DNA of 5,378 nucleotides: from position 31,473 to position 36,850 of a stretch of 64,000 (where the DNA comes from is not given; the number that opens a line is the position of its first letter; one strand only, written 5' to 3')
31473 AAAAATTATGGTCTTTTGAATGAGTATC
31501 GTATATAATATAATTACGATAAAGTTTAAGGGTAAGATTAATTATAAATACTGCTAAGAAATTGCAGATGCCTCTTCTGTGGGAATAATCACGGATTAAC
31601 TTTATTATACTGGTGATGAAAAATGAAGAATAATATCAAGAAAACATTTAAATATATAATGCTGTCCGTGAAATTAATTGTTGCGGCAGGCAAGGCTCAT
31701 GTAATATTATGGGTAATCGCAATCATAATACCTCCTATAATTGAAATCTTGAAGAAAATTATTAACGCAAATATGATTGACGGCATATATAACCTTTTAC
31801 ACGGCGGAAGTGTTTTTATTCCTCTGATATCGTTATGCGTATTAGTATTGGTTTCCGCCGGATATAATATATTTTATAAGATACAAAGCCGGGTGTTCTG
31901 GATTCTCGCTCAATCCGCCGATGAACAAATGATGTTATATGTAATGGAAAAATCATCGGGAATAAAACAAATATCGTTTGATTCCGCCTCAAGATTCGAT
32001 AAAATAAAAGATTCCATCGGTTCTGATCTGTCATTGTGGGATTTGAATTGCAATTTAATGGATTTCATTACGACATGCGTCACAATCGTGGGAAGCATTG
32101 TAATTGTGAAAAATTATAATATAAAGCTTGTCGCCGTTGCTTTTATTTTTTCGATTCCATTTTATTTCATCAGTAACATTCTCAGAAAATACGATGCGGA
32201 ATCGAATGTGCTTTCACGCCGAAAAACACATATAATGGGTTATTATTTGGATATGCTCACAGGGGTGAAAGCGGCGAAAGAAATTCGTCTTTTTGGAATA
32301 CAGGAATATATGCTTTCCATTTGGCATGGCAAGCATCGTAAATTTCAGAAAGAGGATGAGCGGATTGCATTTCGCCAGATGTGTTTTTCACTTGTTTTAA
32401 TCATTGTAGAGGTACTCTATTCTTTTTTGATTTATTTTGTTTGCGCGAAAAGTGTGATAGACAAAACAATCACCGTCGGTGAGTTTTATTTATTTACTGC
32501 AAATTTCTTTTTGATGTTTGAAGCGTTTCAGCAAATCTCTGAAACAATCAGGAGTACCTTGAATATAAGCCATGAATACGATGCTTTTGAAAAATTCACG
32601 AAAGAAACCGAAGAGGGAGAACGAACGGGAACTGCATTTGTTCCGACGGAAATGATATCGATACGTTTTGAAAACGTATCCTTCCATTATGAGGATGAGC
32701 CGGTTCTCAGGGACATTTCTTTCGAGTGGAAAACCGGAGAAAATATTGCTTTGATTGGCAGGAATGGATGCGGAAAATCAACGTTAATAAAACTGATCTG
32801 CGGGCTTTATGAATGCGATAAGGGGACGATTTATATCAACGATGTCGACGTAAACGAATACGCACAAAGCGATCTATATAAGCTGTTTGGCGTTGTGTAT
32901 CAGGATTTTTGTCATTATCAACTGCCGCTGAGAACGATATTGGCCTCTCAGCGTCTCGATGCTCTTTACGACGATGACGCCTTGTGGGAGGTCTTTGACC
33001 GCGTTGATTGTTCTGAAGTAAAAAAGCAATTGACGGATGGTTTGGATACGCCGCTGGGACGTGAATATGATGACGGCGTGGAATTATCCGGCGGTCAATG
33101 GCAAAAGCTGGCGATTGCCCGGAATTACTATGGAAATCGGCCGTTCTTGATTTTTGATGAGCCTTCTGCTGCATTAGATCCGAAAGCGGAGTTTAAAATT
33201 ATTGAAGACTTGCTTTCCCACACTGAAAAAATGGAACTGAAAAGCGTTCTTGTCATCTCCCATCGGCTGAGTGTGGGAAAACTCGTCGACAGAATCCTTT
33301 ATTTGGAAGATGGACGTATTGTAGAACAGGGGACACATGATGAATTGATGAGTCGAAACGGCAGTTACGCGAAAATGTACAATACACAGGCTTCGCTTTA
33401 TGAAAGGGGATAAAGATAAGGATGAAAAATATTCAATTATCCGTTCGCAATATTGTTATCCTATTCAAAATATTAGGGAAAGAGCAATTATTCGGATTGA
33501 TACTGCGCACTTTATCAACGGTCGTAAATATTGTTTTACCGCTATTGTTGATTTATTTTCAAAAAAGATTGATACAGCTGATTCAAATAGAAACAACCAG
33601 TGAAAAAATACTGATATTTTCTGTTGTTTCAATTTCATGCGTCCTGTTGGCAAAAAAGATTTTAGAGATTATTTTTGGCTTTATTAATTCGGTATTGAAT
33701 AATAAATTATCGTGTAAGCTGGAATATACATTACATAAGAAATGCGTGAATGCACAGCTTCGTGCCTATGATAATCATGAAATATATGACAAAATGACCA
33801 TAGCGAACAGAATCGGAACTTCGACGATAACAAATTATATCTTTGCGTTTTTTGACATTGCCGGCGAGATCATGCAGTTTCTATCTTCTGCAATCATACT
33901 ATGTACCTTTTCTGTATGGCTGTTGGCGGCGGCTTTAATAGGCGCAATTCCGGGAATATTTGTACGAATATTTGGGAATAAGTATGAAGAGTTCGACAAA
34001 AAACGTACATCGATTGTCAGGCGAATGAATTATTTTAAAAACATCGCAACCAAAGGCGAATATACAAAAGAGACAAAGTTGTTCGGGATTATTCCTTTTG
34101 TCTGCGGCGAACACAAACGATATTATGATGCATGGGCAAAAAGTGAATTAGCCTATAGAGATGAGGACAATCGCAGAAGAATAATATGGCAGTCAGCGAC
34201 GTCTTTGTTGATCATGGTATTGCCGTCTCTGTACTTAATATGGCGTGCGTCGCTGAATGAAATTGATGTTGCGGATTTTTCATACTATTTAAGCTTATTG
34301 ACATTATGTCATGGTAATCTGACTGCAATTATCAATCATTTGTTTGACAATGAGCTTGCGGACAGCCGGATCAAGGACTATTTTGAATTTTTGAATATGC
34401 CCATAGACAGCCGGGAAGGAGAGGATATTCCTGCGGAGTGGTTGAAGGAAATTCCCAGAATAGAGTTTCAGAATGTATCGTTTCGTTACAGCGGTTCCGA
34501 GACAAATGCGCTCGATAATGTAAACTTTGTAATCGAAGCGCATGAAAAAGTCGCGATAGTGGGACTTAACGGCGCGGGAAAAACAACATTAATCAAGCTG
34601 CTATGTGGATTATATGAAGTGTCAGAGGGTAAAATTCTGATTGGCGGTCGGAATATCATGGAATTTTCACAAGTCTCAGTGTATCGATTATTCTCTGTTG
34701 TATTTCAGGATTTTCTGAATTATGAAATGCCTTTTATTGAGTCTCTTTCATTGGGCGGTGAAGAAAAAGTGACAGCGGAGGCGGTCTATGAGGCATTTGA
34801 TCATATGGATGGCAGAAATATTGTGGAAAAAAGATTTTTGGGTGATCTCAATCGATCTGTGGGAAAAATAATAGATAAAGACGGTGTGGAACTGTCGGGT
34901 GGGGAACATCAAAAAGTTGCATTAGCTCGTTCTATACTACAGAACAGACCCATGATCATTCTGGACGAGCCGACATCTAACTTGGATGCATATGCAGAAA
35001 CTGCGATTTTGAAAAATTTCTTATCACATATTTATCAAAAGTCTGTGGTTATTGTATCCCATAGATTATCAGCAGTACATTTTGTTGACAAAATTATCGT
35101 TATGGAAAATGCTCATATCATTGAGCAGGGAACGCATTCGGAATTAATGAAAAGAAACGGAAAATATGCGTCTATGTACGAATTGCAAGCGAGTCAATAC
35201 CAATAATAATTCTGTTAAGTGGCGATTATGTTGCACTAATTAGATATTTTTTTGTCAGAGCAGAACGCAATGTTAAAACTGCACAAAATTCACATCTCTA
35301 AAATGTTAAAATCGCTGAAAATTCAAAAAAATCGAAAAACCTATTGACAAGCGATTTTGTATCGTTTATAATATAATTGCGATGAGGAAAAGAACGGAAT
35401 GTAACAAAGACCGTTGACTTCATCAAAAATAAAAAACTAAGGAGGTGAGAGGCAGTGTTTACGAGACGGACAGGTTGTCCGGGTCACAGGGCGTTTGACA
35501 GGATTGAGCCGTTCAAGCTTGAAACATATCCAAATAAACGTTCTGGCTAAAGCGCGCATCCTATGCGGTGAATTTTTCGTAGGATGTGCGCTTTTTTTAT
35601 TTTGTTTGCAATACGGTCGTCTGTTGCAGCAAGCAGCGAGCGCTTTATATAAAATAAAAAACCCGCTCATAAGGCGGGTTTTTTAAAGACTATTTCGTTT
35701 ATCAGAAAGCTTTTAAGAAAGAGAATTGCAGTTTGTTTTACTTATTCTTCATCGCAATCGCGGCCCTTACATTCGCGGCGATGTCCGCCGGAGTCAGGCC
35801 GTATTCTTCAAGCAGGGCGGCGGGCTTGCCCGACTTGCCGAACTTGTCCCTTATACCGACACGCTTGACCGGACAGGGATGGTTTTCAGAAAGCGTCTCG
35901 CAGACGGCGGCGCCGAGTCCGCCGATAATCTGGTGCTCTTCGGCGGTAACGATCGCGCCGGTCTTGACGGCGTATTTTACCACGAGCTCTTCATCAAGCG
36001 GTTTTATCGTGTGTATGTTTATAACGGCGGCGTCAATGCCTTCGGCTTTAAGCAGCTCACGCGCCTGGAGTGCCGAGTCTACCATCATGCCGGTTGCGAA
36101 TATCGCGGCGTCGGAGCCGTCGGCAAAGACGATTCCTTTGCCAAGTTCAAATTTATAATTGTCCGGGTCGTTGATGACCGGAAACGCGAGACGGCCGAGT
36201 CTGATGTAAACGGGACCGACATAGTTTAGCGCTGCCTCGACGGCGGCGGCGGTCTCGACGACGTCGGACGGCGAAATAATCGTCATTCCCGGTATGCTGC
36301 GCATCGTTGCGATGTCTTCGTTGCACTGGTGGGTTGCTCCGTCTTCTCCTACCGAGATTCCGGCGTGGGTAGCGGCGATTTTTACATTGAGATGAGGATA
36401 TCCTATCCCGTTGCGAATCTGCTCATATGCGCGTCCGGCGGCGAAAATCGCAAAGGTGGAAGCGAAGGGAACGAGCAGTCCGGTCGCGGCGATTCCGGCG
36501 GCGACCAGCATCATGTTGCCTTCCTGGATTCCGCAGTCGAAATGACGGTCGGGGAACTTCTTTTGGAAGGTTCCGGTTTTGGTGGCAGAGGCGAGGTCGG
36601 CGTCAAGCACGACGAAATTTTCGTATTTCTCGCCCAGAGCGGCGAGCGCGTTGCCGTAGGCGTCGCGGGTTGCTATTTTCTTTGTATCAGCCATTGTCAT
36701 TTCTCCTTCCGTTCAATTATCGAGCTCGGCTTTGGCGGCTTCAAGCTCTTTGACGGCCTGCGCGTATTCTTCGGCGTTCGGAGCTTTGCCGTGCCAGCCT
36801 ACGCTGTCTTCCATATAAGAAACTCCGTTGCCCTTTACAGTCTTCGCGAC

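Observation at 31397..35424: AT-rich two-ABC-exporter cassette bracketed by a duplicated gene-end and promoter unit, with no integrase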

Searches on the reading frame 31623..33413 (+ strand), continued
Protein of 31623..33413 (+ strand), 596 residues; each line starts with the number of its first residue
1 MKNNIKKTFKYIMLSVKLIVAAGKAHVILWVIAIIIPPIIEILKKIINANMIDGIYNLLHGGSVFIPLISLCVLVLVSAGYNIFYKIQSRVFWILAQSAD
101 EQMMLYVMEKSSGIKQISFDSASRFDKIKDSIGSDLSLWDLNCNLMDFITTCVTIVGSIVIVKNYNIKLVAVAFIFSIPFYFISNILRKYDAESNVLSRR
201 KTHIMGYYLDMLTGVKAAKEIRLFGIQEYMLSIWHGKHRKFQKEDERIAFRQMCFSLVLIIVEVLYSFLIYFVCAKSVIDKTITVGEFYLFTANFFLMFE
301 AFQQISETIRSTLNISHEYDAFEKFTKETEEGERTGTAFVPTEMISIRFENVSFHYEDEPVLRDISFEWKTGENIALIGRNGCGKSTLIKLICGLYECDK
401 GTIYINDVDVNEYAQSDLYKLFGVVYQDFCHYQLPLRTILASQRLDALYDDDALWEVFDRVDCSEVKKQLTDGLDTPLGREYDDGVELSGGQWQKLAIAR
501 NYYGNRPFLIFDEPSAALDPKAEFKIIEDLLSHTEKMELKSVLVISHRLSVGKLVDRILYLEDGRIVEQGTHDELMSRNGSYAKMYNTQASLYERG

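Call 75: find_homologous_proteins(query=L074:14583-15899:+, max_evalue=1e-10)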
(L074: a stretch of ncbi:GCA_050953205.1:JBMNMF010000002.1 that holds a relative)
Query L074:14583-15899:+ (439 aa): 14 proteins with E <= 1e-10 among 4933 candidates.
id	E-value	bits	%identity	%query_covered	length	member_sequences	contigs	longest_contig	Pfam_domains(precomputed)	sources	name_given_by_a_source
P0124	0.0e+0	1017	100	100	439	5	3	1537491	-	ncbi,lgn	ncbi:MAG: hypothetical protein ACOX4O_07510 [Eubacteriales bacterium]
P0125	4.1e-157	542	54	97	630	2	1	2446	PF04055.28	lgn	-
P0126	1.3e-121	425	44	98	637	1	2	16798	PF04055.28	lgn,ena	-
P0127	1.4e-120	421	44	98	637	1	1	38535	PF04055.28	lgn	-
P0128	1.9e-115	405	46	92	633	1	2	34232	PF04055.28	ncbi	-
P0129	1.7e-111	391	41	97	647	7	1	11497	PF04055.28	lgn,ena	-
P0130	7.7e-96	340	38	99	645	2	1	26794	PF04055.28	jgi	-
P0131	1.6e-88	316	41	84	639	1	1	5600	PF04055.28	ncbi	-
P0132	1.5e-64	237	36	80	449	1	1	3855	PF04055.28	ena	-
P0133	8.3e-24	103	26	78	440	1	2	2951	PF04055.28,PF13353.12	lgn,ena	-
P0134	2.8e-21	94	25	71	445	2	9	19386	PF04055.28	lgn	-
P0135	3.1e-18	84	26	72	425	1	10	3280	PF04055.28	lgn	-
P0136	8.0e-16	76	25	72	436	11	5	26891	PF04055.28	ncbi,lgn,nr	ncbi:TPA: radical SAM protein [Salmonella enterica]|nr:radical SAM protein [Salmonella enterica] HDY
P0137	3.2e-14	71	24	73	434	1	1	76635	PF04055.28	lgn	-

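Call 76: find_encoding_contigs(protein=P0127, flank=8000, max_places=2)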
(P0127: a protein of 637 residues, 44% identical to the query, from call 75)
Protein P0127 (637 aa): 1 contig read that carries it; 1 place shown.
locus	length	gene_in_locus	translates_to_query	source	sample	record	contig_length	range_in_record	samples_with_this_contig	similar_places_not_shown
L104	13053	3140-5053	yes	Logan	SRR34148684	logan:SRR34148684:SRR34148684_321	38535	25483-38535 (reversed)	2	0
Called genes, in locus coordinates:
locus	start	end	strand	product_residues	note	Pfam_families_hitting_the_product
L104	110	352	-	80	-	PF13443:HTH_26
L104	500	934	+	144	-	-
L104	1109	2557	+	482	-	-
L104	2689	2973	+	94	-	-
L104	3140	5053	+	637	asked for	PF04055:Radical_SAM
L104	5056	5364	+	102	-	-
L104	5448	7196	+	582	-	PF00005:ABC_tran, PF02463:SMC_N, PF13304:AAA_21 (faint)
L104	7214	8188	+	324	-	PF00535:Glycos_transf_2, PF10111:Glyco_tranf_2_2, PF13641:Glyco_tranf_2_3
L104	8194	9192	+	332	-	PF00535:Glycos_transf_2, PF10111:Glyco_tranf_2_2, PF13641:Glyco_tranf_2_3 (weak)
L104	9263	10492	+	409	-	PF02737:3HCDH_N (weak), PF03721:UDPG_MGDP_dh_N, PF00984:UDPG_MGDP_dh, PF03720:UDPG_MGDP_dh_C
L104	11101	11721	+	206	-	PF01726:LexA_DNA_bind (weak), PF00717:Peptidase_S24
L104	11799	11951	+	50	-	-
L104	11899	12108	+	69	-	-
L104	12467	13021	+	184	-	-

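Call 77: find_encoding_contigs(protein=P0128, flank=8000, max_places=2)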
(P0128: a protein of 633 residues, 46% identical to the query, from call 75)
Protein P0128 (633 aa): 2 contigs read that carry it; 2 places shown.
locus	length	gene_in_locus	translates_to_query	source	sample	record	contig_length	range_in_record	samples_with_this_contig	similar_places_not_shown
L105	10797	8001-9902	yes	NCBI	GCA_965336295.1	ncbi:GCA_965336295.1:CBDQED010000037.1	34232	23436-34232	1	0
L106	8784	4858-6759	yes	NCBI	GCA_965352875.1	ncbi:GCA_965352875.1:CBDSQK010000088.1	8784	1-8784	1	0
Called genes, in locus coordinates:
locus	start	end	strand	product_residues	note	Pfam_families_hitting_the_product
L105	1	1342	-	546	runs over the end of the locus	PF16396:DUF5005 (faint), PF04616:Glyco_hydro_43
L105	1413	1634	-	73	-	PF02229:PC4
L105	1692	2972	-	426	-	PF12897:Asp_aminotransf, PF00155:Aminotran_1_2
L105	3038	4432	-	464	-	PF01336:tRNA_anti-codon, PF00152:tRNA-synt_2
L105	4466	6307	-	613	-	PF07719:TPR_2 (faint), PF13181:TPR_8 (faint), PF08238:Sel1 (weak)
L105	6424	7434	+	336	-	PF03590:AsnA, PF00152:tRNA-synt_2 (weak)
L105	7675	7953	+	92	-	-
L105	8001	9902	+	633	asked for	PF04055:Radical_SAM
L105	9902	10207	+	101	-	-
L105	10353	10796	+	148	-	?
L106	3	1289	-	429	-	?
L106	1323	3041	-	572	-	PF00515:TPR_1 (faint), PF07719:TPR_2 (faint), PF13181:TPR_8 (faint), PF08238:Sel1 (weak)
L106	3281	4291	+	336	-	PF03590:AsnA, PF00152:tRNA-synt_2 (weak)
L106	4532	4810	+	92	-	-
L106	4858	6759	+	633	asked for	PF04055:Radical_SAM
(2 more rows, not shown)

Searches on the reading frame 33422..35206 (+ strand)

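Call 6: search_protein_families(library=pfam, proteins=[window:33422-35206:+])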
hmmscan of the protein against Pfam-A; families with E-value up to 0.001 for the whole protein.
window:33422-35206:+ (594 aa): 3 families
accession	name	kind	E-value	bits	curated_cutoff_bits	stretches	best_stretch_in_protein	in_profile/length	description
PF00005.33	ABC_tran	-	2.7e-27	96.5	25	1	364-519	1-137/137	ABC transporter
PF02463.25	SMC_N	-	3.8e-06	26.9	40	0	490-562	136-212/220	RecF/RecN/SMC N terminal domain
PF13304.12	AAA_21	-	2.1e-05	25.2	27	0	378-394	3-19/304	AAA domain, putative AbiEii toxin, Type IV TA system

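Call 39: search_protein_families(library=ncbifam, proteins=[window:33422-35206:+], max_evalue=0.01)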
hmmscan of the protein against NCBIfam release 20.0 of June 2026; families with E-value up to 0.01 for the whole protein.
window:33422-35206:+ (594 aa): 192 families (the best 25 are shown)
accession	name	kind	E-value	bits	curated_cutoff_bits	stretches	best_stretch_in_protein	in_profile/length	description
TIGR02203.1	MsbA_lipidA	equivalog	1.9e-66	224.8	602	1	23-591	13-571/572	lipid A export permease/ATP-binding protein MsbA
NF010178.0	PRK13657.1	equivalog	4.2e-59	200.5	733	1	274-587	263-568/588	glucan ABC transporter ATP-binding protein/ permease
TIGR02204.1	MsbA_rel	hypoth_equivalog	3.5e-55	187.8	780.4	1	277-589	271-575/576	ABC transporter, permease/ATP-binding protein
TIGR03375.1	type_I_sec_LssB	subfamily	7.5e-55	186.4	693.1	1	345-579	464-692/696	type I secretion system permease/ATPase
NF008364.0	PRK11160.1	equivalog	4.2e-54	184.1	630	1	344-587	336-573/575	heme ABC transporter ATP-binding protein/permease CydC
NF008381.0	PRK11176.1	equivalog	2.1e-52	178.3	867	1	286-591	288-581/582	lipid A ABC transporter ATP-binding protein/permease MsbA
TIGR01846.1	type_I_sec_HlyB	subfamily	1.5e-51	175.6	725.55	1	324-590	435-693/694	type I secretion system permease/ATPase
TIGR01193.1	bacteriocin_ABC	subfamily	4.4e-51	174.2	523.85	1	11-586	144-706/708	peptide cleavage/export ABC transporter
TIGR01192.1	chvA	subfamily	2.7e-50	171.6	585.4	1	258-586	250-567/585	glucan export ABC transporter ATP-binding protein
TIGR03796.1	NHLM_micro_ABC1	equivalog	4e-48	164.2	853.3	1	25-585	155-708/710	NHLP family bacteriocin export ABC transporter peptidase/permease/ATPase subunit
NF045513.1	HepA_fam_ABC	equivalog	1.3e-47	162.6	725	1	68-589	94-609/610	heterocyst formation ABC transporter subunit HepA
TIGR02857.1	CydD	equivalog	3.7e-47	161.5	435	1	318-561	295-529/529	thiol reductant ABC exporter subunit CydD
NF052233.1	CphA_assoc_ABC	equivalog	4.1e-46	157.7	880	1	22-592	186-746/766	cyanophycin metabolism-associated ABC transporter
TIGR00958.1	3a01208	subfamily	4.9e-46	157.3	874.6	1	14-585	152-710/711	antigen peptide transporter 2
NF008056.1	PRK10790.1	equivalog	1e-42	146.5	746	1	343-591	337-577/584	SmdB family multidrug efflux ABC transporter permease/ATP-binding protein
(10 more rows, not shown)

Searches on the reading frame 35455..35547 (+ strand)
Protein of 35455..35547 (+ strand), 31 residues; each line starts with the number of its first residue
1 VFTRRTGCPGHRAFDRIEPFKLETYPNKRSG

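Call 27: find_encoding_contigs(protein=window:35455-35547:+, flank=10000, max_places=10)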
Protein window:35455-35547:+ (31 aa): no gene with exactly this product is on record in the collection.

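Call 39: search_protein_families(library=ncbifam, proteins=[window:35455-35547:+], max_evalue=0.01)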
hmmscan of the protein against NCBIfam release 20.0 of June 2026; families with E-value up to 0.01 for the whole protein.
window:35455-35547:+ (31 aa): 0 families

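Call 40: search_protein_families(library=pfam, proteins=[window:35455-35547:+], max_evalue=0.1)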
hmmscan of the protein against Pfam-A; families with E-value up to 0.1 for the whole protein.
window:35455-35547:+ (31 aa): 0 families

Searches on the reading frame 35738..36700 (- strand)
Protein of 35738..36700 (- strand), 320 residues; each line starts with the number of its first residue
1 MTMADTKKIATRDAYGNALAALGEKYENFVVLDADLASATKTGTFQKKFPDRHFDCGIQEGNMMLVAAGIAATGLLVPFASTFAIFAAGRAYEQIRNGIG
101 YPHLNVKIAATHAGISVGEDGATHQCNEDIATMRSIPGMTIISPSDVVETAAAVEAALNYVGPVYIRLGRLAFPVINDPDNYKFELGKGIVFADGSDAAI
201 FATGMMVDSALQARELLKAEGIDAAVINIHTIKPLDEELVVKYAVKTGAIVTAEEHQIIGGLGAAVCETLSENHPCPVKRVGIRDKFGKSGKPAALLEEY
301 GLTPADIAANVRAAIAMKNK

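Call 6: search_protein_families(library=pfam, proteins=[window:35738-36700:-])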
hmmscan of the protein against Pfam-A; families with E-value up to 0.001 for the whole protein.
window:35738-36700:- (320 aa): 4 families
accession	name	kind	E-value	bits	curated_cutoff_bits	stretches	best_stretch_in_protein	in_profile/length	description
PF02779.29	Transket_pyr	-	4.1e-47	160.5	27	1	7-172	1-171/174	Transketolase, pyrimidine binding domain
PF02780.25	Transketolase_C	-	3.2e-33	114.7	25.9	1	187-307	1-124/124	Transketolase, C-terminal domain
PF22613.1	Transketolase_C_1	-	9.2e-07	29.5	27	1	196-303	12-113/113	Transketolase-like TK C-terminal domain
PF17147.9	PFOR_II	-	0.00078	20.2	27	0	197-269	2-74/102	Pyruvate:ferredoxin oxidoreductase core domain II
